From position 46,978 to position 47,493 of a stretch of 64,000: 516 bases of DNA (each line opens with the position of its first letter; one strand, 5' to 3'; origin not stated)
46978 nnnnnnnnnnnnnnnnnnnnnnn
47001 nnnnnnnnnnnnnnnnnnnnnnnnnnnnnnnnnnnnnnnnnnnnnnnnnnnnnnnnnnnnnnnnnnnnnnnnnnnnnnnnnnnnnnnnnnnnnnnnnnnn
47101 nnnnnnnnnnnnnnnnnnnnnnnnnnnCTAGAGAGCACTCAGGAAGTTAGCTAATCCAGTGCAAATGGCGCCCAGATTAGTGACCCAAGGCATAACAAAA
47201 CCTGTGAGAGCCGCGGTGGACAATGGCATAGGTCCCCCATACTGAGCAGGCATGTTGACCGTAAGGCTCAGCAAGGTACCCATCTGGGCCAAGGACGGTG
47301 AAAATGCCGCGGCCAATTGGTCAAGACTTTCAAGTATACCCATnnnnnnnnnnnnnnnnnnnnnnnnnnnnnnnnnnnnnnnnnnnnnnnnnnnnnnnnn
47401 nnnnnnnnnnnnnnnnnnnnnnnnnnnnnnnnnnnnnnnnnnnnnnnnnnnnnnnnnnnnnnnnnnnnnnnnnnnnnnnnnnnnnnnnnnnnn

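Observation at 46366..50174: Novel family of four small (64-87 aa) hydrophobic helical proteins, each upstream of a secreted or lipoprotein gene, with consensus promoters, strong SDs and hairpin terminators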

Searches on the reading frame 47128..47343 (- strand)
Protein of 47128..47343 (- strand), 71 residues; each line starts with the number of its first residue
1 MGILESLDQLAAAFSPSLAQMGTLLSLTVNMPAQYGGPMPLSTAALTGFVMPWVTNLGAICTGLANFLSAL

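Call 3: search_protein_families(library=pfam, max_evalue=1, proteins=[window:47128-47343:-])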
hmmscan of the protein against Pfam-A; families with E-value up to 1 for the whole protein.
window:47128-47343:- (71 aa): 0 families

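Call 4: search_protein_families(library=ncbifam, max_evalue=1, proteins=[window:47128-47343:-])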
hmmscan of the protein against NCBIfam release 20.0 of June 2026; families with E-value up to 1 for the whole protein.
window:47128-47343:- (71 aa): 0 families

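Call 8: find_homologous_proteins(query=window:47128-47343:-, max_evalue=10)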
Query window:47128-47343:- (71 aa): 7 proteins with E <= 10 among 9 candidates.
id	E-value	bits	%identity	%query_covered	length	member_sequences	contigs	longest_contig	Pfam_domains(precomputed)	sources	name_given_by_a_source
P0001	3.0e-37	143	100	100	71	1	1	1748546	-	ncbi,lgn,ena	-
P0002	1.2e-32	128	89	100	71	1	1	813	-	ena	-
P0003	1.0e-28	116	80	100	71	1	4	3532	-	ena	-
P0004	3.5e-23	98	75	100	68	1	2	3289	-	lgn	-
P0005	6.3e-21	91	70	100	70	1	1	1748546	-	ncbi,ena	-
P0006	1.1e-20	91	67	99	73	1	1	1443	-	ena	-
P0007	3.7e-19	86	66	100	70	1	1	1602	-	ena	-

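Call 9: find_encoding_contigs(protein=P0003, flank=5000, max_places=6)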
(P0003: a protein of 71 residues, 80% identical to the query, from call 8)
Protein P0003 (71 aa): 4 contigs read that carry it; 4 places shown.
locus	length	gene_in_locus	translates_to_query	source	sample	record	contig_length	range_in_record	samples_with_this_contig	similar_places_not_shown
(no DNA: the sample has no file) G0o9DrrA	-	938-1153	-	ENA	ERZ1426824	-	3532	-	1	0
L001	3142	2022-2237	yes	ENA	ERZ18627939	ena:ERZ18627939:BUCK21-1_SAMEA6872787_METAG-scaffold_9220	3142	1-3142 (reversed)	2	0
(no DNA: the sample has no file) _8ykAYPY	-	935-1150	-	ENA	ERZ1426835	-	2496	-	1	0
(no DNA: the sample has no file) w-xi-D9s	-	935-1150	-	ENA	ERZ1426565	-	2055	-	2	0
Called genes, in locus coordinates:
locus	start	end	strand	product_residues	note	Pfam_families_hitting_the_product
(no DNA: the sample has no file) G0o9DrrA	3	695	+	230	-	?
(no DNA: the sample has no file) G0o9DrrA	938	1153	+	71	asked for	-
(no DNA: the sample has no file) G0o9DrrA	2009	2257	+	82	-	-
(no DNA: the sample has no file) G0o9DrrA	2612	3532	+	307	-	?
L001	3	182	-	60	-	?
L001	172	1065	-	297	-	PF27757:Competence-induced_Ccs4_N (weak)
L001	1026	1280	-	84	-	-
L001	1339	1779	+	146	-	PF11611:DUF4352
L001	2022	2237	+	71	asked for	-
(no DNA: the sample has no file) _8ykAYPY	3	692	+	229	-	?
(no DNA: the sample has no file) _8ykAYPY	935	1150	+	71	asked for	-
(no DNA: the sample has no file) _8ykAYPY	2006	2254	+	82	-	-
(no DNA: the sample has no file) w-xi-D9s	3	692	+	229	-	?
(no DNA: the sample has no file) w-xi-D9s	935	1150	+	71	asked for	-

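Call 10: find_encoding_contigs(protein=P0004, flank=5000, max_places=6)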
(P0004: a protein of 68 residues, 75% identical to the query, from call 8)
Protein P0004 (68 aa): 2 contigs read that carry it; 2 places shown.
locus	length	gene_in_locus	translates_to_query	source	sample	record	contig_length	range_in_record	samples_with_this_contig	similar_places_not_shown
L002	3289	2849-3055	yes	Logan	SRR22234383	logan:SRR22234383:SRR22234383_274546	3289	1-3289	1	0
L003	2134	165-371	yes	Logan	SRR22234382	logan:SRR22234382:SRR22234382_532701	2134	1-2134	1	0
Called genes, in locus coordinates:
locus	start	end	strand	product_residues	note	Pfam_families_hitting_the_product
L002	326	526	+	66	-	-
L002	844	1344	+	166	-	PF11611:DUF4352 (weak)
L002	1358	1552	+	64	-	-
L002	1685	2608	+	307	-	PF11611:DUF4352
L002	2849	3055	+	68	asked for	-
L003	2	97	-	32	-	?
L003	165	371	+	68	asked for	-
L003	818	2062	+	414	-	PF16655:PhoD_N (faint), PF00041:fn3 (faint), PF16656:Pur_ac_phosph_N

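Call 11: find_encoding_contigs(protein=P0001, flank=10000, max_places=3)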
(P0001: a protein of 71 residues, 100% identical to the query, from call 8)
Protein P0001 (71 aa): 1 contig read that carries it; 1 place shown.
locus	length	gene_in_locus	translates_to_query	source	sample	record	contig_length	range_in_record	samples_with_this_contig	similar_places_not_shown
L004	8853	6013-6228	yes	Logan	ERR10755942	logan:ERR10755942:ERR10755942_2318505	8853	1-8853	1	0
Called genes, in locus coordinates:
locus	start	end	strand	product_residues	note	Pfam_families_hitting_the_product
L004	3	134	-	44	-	?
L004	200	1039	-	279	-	PF06271:RDD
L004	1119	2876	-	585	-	-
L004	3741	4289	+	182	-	-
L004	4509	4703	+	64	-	-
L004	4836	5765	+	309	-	PF11611:DUF4352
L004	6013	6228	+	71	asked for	-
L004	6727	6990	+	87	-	-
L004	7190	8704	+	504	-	PF16655:PhoD_N (faint), PF00041:fn3 (faint), PF16656:Pur_ac_phosph_N (weak)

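Call 22: find_related_loci(query=A1, collection=genome_contigs, flank=10000)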
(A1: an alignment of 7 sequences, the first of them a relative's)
Query A1 (71 aa) in genome_contigs; peptide patterns used: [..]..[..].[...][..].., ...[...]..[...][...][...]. (x = any residue, [..] = any of these).
82 stretches matched a pattern, but none encodes a relative of the query by tblastn (E <= 1e-3).

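Call 32: predict_structure(alignment_id=A4)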
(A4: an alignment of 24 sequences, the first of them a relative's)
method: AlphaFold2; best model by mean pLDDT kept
length: 71 residues; sequences in the alignment: 24
mean_pLDDT: 80.7   pTM: 0.59
mean pLDDT of the five models: 80.7, 79.0, 78.7, 78.1, 76.0
residues with pLDDT >= 90: 24; 70-90: 32; 50-70: 15; < 50: 0
segments of 3 or more residues with pLDDT < 50: none
pLDDT, mean of each block of 10 residues (from residue 1): 87 90 74 58 75 90 92 84
secondary structure, 60 per line:
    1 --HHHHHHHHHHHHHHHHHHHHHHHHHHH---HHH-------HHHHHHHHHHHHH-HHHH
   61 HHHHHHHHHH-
elements in order: H3-29 H43-55 H57-70

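Call 33: search_protein_representatives(alignment_id=A4)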
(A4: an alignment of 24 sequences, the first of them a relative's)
Query: 24 sequences, 80 profile positions. Proteins with E-value up to 0.001 (for the whole library): 16; up to 1e-10: 4; up to 1e-30: 1. The best 16 are listed.
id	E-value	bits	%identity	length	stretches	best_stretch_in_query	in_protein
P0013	1.2e-33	131.2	-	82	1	1-79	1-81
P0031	1.3e-21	92.7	-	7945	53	30-58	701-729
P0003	1.9e-19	85.8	-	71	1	1-73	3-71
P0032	1.0e-15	73.8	-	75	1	1-73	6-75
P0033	8.8e-10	54.8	-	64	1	16-79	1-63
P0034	1.7e-09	53.8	-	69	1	1-73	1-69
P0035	2.6e-08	50.1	-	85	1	2-75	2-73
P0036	7.0e-07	45.5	-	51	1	19-73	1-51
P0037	4.0e-06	43.0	-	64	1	16-79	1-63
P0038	5.4e-06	42.6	-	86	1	1-75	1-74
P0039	9.1e-06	41.9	-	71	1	1-73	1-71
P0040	7.3e-05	39.0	-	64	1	16-79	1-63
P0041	8.7e-05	38.8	-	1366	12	44-74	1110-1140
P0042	1.3e-04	38.2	-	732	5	54-76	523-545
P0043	1.8e-04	37.7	-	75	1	1-74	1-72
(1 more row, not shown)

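Call 38: fold_search(model_id=the predicted structure, library=pdb)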
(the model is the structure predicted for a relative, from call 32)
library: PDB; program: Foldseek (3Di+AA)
matches with E <= 10: 208; with E <= 0.001: 0
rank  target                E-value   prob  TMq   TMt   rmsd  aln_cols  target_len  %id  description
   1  6csv_C                1.1e+00  0.87  0.55  0.47   3.3        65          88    9  The structure of the Cep63-Cep152 heterotetrameric complex (released 2019-03-27)
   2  6ziq_M                1.4e+00  0.77  0.60  0.62   3.8        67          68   19  bovine ATP synthase stator domain, state 1 (released 2020-09-09)
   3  6csv_B                1.6e+00  0.77  0.54  0.46   3.7        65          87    9  The structure of the Cep63-Cep152 heterotetrameric complex (released 2019-03-27)
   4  7enc_c                1.7e+00  0.14  0.28  0.13   7.0        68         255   15  TFIID-based PIC-Mediator holo-complex in fully-assembled state (hPIC-MED) (released 2021-05-26)
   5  7ena_c                1.7e+00  0.14  0.28  0.12   7.0        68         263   15  TFIID-based PIC-Mediator holo-complex in pre-assembled state (pre-hPIC-MED) (released 2021-05-26)
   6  8d06_J                1.8e+00  0.72  0.56  0.59   3.4        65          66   11  Hallucinated C3 protein assembly HALC3_104 (released 2022-09-28)
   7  5lqx_K                1.8e+00  0.54  0.55  0.54   4.4        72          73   15  Structure of F-ATPase from Pichia angusta, state3 (released 2016-11-16)
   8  2xnd_J                1.9e+00  0.54  0.55  0.54   4.2        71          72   18  Crystal structure of bovine F1-c8 sub-complex of ATP Synthase (released 2010-09-15)
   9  9p6i_E                1.9e+00  0.14  0.31  0.15   8.2        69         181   22  Crystal Structure of the Histidine Kinase VC2136 from Vibrio cholerae serotype O1 (released 2025-08-20)
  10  8fkj_K                2.2e+00  0.15  0.32  0.31   8.1        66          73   15  Yeast ATP Synthase in conformation-3, at pH 6 (released 2024-01-24)
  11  3zo6_E                2.3e+00  0.63  0.63  0.65   3.2        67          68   15  Crystal structure of Bacillus pseudofirmus OF4 mutant ATP synthase c12 ring. (released 2013-05-01)
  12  8d06_A                2.3e+00  0.60  0.53  0.57   3.8        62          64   13  Hallucinated C3 protein assembly HALC3_104 (released 2022-09-28)
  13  7emf_0                2.3e+00  0.12  0.28  0.12   7.1        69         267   16  Human Mediator (deletion of MED1-IDR) in a Tail-extended conformation (released 2021-05-05)
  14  7lbm_n                2.3e+00  0.11  0.27  0.11   7.7        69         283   14  Structure of the human Mediator-bound transcription pre-initiation complex (released 2021-03-24)
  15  6z1r_L                2.4e+00  0.57  0.58  0.55   4.0        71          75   18  bovine ATP synthase F1-peripheral stalk domain, state 2 (released 2020-09-09)
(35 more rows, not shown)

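Call 47: find_encoding_contigs(protein=P0043, flank=8000, max_places=4)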
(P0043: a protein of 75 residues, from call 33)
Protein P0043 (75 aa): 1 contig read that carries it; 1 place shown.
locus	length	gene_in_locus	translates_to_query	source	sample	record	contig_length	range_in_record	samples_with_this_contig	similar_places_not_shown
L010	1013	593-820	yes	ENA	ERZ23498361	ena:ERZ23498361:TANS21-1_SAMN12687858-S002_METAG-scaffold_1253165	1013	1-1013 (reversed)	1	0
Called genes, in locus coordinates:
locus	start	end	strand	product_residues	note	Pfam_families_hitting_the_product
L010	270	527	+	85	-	-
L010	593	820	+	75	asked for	-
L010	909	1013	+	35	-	?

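Call 48: find_encoding_contigs(protein=P0038, flank=8000, max_places=4)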
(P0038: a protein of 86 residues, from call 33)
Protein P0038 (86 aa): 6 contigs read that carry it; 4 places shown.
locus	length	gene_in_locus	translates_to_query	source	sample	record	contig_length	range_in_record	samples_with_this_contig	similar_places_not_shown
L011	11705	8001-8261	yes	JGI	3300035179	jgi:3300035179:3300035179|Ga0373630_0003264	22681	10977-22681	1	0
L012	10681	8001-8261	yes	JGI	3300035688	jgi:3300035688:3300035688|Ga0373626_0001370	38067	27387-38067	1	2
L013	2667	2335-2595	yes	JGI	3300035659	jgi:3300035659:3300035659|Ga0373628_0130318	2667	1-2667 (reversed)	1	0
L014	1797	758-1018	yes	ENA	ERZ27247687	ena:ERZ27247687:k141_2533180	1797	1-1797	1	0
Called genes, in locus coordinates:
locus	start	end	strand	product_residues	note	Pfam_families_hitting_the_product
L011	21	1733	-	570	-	PF10034:Dpy19 (weak)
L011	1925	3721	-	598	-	-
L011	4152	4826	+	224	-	-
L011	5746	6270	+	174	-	PF11611:DUF4352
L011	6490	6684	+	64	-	-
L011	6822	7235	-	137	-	-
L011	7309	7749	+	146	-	PF11611:DUF4352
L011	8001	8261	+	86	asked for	-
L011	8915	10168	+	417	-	PF00041:fn3 (faint), PF16655:PhoD_N (faint), PF16656:Pur_ac_phosph_N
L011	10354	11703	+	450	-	?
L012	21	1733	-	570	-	PF10034:Dpy19 (weak)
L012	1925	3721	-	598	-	-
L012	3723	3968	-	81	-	-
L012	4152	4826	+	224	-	-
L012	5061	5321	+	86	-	-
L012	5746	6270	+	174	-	PF11611:DUF4352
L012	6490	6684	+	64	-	-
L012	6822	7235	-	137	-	-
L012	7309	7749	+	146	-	PF11611:DUF4352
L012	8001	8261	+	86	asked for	-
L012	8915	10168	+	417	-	PF00041:fn3 (faint), PF16655:PhoD_N (faint), PF16656:Pur_ac_phosph_N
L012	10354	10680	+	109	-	?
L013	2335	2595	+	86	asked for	-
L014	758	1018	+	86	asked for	-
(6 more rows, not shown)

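Call 52: search_protein_families(library=phrogs, max_evalue=0.1, proteins=[window:47128-47343:-])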
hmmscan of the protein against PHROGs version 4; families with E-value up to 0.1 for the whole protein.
window:47128-47343:- (71 aa): 0 families

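Call 53: search_protein_families(library=padloc, max_evalue=0.1, proteins=[window:47128-47343:-])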
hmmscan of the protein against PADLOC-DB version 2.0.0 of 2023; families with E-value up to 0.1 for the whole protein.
window:47128-47343:- (71 aa): 0 families

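Call 54: search_solved_structures(query=A4, max_evalue=10)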
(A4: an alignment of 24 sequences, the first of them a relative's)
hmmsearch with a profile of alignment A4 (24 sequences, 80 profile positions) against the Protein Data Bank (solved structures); distinct sequences matched with E-value up to 10: 2.
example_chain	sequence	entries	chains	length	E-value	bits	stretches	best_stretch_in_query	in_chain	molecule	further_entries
9r1o_A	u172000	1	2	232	0.061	16.8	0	51-74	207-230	sc-apCC-6-DPH-NR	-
5i08_A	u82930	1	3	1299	9.8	9.7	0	27-75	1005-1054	Spike glycoprotein,Foldon chimera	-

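Call 65: search_protein_families(library=pfam, max_evalue=0.01, proteins=[L012:4152-4826:+, L012:21-1733:-, L010:270-527:+, L010:593-820:+])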
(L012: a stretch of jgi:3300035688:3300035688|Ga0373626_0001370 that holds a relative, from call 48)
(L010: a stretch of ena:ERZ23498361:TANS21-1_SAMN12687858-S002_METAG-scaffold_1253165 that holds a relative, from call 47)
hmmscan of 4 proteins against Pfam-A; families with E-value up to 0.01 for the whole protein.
L012:4152-4826:+ (224 aa): 1 family
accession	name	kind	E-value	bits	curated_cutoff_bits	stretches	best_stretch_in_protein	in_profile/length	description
PF02018.23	CBM_4_9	-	0.003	18.4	25.9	1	2-108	4-119/136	Carbohydrate binding domain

L012:21-1733:- (570 aa): 3 families
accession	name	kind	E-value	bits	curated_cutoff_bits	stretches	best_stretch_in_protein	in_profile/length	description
PF10034.15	Dpy19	-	1.5e-06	27.1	27.2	1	331-500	424-591/653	Q-cell neuroblast polarisation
PF22627.1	AglB_core-like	-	0.0054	17.5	27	0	430-500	39-108/111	AglB core domain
PF02516.20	STT3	-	0.0072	16.3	24.5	0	94-371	85-370/405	Oligosaccharyl transferase STT3, N-terminal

L010:270-527:+ (85 aa): 0 families

L010:593-820:+ (75 aa): 0 families

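Call 73: list_cluster_members(proteins=[P0001, P0005, P0008, P0025, P0017])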
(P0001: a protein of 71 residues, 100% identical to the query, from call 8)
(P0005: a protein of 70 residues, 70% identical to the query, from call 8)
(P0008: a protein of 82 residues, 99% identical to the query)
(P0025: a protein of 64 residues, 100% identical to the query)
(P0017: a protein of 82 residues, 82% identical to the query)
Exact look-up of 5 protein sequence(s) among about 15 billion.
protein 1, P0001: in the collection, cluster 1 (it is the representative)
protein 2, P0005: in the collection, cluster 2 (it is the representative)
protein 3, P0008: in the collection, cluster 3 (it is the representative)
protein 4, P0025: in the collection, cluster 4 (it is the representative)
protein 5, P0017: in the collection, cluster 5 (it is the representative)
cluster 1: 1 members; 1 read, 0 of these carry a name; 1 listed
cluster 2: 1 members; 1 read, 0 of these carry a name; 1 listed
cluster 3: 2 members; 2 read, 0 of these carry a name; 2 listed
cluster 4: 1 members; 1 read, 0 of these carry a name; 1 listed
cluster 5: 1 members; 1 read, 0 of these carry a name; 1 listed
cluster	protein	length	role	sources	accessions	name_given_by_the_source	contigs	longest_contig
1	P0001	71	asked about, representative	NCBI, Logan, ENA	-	-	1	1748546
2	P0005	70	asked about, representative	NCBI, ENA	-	-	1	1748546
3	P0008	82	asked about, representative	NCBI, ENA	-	-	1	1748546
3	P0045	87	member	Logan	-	-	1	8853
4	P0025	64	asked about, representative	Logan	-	-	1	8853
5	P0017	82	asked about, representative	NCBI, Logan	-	-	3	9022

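Call 81: search_protein_families(library=pfam, alignment_id=A9, max_evalue=10)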
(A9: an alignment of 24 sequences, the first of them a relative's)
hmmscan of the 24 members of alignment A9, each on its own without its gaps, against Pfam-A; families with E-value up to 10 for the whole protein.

A. member 1, P0001 (71 aa): 0 families

B. families by the number of members that match (of 24 scanned): 9 families
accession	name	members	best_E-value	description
PF15984.10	Collagen_mid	2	1.2e-06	Bacterial collagen, middle region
PF03068.20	PAD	1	0.047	Protein-arginine deiminase (PAD)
PF13369.12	Transglut_core2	1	0.1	Transglutaminase-like superfamily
PF06964.18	Alpha-L-AF_C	1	0.11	Alpha-L-arabinofuranosidase C-terminal domain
PF19304.4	PGDH_inter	1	0.12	D-3-phosphoglycerate dehydrogenase intervening domain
PF19907.4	DUF6380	1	0.15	Family of unknown function (DUF6380)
PF07232.17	DUF1424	1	0.26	Putative rep protein (DUF1424)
PF00681.25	Plectin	1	0.26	Plectin repeat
PF12537.13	GPHR_N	1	2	The Golgi pH Regulator (GPHR) Family N-terminal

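Call 91: find_related_loci(query=A1, collection=viral_contigs, flank=8000)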
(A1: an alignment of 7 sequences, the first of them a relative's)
Query A1 (71 aa) in viral_contigs; peptide patterns used: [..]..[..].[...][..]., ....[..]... (x = any residue, [..] = any of these).
162 stretches matched a pattern, but none encodes a relative of the query by tblastn (E <= 1e-3).

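Call 93: search_protein_families(library=ncbifam, alignment_id=A9, max_evalue=10)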
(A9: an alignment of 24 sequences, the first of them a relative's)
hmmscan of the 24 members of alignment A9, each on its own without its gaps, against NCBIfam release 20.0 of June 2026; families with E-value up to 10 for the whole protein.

A. member 1, P0001 (71 aa): 0 families

B. families by the number of members that match (of 24 scanned): 7 families
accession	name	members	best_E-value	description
NF051901.1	ArabsyFurArfAAgro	2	0.0056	arabinosylfuranosidase ArfA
NF001926.0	PRK00704.1-3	1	0.03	photosystem I reaction center protein subunit XI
TIGR00518.1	alaDH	1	0.043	alanine dehydrogenase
NF038346.1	FtsX_actino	1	0.061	permease-like cell division protein FtsX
TIGR03533.1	L3_gln_methyl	1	0.097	50S ribosomal protein L3 N(5)-glutamine methyltransferase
NF047904.1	MmDecMmdE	1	0.11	methylmalonyl-CoA decarboxylase subunit epsilon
NF004776.0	PRK06116.1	1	0.19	glutathione-disulfide reductase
